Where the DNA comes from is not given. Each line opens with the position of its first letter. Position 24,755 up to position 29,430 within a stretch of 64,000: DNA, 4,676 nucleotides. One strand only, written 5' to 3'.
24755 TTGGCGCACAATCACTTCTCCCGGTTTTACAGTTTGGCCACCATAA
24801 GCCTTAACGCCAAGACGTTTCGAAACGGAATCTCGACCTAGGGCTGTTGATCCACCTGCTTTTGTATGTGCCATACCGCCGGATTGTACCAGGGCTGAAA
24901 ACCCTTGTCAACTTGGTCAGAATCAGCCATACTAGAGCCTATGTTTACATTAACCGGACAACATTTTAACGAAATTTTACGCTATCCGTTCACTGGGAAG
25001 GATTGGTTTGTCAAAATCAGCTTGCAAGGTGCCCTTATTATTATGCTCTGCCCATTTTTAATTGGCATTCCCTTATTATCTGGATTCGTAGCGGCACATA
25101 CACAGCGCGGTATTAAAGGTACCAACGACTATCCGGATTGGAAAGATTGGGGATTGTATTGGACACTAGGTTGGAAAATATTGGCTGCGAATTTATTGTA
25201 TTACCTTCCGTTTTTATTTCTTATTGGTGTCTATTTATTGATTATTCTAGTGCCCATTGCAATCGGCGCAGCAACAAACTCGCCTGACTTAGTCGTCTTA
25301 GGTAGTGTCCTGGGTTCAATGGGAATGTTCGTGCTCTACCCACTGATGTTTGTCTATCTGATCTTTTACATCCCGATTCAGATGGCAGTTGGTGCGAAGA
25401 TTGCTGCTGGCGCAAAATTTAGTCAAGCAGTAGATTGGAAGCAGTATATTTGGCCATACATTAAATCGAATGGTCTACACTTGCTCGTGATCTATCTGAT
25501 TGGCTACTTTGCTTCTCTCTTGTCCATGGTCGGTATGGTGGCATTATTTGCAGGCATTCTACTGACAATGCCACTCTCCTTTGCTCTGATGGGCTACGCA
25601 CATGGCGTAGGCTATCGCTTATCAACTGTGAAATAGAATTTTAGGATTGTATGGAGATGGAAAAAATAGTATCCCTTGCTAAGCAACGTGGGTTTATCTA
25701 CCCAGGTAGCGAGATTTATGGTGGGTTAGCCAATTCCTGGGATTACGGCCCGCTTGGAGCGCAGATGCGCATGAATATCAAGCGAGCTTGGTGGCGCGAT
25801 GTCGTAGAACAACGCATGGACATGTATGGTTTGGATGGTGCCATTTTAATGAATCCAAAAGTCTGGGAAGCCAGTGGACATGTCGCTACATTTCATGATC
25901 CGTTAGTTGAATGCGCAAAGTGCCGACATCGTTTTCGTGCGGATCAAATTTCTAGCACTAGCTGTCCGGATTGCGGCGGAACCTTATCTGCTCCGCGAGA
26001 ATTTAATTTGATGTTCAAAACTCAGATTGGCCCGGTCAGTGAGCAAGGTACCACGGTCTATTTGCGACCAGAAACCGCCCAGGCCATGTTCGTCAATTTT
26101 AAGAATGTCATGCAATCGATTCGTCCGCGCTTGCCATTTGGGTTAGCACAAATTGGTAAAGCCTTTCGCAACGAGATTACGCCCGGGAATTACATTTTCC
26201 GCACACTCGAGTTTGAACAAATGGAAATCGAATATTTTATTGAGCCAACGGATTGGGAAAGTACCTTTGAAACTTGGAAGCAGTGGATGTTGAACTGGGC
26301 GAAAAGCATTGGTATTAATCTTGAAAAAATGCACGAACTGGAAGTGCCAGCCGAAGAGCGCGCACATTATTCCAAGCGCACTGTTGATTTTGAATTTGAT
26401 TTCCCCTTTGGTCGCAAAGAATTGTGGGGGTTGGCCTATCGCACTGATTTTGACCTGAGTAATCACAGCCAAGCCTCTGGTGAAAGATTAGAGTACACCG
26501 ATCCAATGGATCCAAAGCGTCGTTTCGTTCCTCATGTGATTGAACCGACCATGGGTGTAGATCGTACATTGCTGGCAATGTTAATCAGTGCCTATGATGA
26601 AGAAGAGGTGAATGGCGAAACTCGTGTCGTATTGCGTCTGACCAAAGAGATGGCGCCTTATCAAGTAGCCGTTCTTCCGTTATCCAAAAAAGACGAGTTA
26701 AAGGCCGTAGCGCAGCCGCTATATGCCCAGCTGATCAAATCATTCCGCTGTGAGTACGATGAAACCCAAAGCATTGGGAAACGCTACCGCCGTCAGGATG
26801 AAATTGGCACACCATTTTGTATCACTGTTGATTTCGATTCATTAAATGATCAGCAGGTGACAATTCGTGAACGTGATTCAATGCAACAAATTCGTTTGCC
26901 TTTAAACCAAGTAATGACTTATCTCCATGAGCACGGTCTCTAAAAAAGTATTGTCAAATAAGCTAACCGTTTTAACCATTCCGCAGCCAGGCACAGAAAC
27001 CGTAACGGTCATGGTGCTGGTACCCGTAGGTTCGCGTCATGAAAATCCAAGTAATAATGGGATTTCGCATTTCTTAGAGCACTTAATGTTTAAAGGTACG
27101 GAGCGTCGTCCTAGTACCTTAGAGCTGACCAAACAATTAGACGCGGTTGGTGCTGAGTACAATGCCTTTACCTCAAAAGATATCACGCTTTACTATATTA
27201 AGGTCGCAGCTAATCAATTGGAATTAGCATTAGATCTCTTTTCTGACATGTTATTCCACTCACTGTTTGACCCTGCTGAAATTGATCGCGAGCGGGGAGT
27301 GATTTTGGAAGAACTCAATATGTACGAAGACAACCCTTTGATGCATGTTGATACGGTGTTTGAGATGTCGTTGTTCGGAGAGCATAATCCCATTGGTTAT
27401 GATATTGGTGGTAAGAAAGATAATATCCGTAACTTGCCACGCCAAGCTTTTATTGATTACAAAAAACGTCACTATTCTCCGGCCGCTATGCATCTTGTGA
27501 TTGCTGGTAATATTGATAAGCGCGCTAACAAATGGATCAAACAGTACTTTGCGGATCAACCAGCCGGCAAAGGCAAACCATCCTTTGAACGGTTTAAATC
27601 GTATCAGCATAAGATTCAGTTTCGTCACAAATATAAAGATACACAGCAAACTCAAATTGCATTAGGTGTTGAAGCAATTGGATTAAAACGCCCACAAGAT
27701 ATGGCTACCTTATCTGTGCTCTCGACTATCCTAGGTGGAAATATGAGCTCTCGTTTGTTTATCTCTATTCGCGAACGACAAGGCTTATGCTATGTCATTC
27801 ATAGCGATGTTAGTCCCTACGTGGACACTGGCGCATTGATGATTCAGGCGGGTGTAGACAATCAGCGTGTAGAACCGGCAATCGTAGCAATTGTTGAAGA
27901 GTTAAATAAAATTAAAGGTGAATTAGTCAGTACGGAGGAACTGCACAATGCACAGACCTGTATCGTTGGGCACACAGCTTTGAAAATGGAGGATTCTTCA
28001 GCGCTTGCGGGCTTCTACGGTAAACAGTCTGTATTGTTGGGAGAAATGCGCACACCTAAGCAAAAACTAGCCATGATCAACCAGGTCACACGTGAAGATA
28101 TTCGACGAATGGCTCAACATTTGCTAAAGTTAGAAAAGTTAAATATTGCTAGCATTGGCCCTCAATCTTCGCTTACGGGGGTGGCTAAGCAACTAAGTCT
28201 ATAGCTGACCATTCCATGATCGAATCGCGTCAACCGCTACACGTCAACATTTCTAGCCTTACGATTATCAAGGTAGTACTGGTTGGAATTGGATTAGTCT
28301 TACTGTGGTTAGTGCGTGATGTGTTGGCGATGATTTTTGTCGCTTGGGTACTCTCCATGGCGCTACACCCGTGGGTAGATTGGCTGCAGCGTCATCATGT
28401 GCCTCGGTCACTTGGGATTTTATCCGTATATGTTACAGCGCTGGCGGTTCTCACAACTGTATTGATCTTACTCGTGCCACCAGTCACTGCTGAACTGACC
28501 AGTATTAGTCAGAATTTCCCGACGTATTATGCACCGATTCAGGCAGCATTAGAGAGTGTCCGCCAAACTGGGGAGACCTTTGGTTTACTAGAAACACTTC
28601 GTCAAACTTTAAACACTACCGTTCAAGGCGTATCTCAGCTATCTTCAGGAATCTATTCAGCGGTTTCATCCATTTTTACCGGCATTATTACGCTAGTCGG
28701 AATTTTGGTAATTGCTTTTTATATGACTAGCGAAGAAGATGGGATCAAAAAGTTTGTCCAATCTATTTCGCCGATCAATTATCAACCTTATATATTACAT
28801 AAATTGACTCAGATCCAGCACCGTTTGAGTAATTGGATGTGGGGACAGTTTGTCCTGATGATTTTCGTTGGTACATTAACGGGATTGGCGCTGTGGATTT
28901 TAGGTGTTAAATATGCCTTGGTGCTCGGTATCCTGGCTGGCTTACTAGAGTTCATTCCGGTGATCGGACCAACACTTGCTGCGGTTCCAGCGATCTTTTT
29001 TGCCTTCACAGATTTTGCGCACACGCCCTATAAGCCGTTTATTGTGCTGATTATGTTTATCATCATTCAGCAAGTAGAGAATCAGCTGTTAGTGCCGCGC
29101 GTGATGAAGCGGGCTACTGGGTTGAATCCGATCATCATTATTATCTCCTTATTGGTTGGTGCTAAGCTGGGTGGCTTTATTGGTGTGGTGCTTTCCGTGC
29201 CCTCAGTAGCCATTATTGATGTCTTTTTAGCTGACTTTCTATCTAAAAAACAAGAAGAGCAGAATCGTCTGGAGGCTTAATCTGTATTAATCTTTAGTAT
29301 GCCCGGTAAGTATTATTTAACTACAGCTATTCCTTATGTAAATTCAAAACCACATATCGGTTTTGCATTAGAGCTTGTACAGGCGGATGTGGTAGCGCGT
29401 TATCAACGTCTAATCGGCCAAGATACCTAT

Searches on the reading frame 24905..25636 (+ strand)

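Call 97: search_protein_families(library=pfam, proteins=[window:24905-25636:+], max_evalue=0.0001)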
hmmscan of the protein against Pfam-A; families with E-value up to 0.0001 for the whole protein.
window:24905-25636:+ (243 aa): 1 family
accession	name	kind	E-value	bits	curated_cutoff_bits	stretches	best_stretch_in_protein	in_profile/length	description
PF13197.11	DUF4013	-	8.2e-15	55.5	26.9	1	44-215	2-167/168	Protein of unknown function (DUF4013)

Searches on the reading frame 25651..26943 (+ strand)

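Call 31: search_protein_families(library=pfam, proteins=[window:25651-26943:+], max_evalue=0.00001)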
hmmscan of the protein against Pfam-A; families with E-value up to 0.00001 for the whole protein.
window:25651-26943:+ (430 aa): 2 families
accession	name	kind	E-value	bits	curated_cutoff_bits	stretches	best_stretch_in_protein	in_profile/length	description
PF03129.25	HGTP_anticodon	-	1.6e-23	83.1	21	1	338-427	1-93/94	Anticodon binding domain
PF00587.30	tRNA-synt_2b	-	1.1e-11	45.6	29.3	1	130-311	5-176/179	tRNA synthetase class II core domain (G, H, P, S and T)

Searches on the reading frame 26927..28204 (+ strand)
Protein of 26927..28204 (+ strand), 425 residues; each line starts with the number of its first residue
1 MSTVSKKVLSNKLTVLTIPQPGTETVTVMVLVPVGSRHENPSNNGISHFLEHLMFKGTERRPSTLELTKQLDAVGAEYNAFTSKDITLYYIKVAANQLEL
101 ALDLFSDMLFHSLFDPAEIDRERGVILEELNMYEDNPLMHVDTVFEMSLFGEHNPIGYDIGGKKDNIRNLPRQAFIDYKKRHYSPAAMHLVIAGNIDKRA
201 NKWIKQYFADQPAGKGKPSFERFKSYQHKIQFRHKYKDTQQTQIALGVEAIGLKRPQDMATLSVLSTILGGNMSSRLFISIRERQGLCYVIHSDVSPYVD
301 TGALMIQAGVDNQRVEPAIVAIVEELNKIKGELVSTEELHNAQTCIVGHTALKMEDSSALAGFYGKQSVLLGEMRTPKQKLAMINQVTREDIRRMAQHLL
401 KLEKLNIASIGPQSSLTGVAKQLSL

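Call 97: search_protein_families(library=pfam, proteins=[window:26927-28204:+], max_evalue=0.0001)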
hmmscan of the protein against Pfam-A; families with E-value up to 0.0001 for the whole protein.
window:26927-28204:+ (425 aa): 2 families
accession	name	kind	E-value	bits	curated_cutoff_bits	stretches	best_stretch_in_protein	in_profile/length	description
PF00675.25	Peptidase_M16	-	3.3e-40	137.8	22.3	1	15-139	2-125/149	Insulinase (Peptidase family M16)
PF05193.26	Peptidase_M16_C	-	2.8e-38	132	23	1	170-343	2-178/181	Peptidase M16 inactive domain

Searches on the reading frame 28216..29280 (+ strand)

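Call 97: search_protein_families(library=pfam, proteins=[window:28216-29280:+], max_evalue=0.0001)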
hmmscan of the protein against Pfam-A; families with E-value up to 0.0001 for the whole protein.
window:28216-29280:+ (354 aa): 1 family
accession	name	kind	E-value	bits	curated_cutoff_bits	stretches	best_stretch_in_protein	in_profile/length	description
PF01594.21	AI-2E_transport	-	7.4e-66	223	34.3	1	18-340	3-325/327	AI-2E family transporter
